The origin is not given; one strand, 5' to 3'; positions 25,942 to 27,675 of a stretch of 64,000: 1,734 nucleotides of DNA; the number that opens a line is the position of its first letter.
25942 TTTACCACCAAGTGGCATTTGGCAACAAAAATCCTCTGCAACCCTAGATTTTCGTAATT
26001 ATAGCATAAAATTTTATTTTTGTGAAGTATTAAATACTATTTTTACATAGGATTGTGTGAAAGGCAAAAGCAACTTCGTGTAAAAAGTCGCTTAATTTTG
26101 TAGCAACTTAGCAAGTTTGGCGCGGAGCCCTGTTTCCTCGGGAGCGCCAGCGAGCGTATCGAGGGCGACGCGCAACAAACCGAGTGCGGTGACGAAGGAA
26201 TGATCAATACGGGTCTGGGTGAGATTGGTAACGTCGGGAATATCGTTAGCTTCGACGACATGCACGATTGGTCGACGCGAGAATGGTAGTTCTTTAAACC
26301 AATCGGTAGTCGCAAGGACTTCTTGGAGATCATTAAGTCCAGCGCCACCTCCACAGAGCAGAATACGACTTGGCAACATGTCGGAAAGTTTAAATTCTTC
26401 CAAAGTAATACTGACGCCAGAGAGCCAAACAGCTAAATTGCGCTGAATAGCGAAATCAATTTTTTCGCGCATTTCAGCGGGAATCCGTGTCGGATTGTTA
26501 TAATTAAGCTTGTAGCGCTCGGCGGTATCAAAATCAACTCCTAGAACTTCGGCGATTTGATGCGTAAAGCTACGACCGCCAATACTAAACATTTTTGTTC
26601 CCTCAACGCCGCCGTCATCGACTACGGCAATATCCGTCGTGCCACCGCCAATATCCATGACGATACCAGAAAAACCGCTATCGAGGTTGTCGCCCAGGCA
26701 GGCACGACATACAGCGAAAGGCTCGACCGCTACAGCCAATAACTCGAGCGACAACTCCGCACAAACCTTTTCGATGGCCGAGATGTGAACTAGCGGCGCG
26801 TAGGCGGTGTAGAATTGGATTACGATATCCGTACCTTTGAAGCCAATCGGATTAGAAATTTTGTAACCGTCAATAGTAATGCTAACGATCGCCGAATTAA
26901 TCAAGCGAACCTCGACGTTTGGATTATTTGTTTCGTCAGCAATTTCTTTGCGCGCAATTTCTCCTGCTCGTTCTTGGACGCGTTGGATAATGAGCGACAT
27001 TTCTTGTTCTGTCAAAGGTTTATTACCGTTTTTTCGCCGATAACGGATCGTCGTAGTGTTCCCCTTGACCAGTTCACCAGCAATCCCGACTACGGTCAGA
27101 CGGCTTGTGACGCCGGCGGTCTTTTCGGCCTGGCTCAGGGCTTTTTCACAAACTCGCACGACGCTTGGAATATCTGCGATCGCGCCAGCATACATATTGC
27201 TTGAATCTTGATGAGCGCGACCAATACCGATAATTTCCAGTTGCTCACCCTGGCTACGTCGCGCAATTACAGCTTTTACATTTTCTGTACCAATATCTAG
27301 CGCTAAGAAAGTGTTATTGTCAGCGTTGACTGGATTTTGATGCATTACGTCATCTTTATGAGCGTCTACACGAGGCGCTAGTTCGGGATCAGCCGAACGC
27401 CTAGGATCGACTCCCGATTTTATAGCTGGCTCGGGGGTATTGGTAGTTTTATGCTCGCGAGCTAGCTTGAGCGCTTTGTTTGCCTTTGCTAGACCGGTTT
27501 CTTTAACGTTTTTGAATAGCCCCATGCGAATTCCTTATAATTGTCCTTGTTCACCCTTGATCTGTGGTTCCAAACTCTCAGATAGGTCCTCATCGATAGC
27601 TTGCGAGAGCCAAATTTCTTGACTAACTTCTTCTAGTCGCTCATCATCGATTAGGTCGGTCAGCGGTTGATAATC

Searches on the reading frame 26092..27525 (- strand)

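Call 94: search_protein_families(library=pfam, proteins=[window:26092-27525:-], max_evalue=0.001)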
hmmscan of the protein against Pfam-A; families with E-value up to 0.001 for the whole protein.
window:26092-27525:- (477 aa): 4 families
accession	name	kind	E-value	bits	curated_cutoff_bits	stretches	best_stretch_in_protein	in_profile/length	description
PF14450.12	FtsA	-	5.6e-18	66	31.8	1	289-404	2-99/127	Cell division protein FtsA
PF06723.19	MreB_Mbl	-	3e-09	36.6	27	1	249-328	110-188/327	MreB/Mbl protein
PF11104.14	PilM_2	-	2.3e-08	33.8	27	1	259-406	149-296/340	Type IV pilus assembly protein PilM;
PF06277.17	EutA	-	0.00012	21.5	27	1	289-320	147-178/475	Ethanolamine utilisation protein EutA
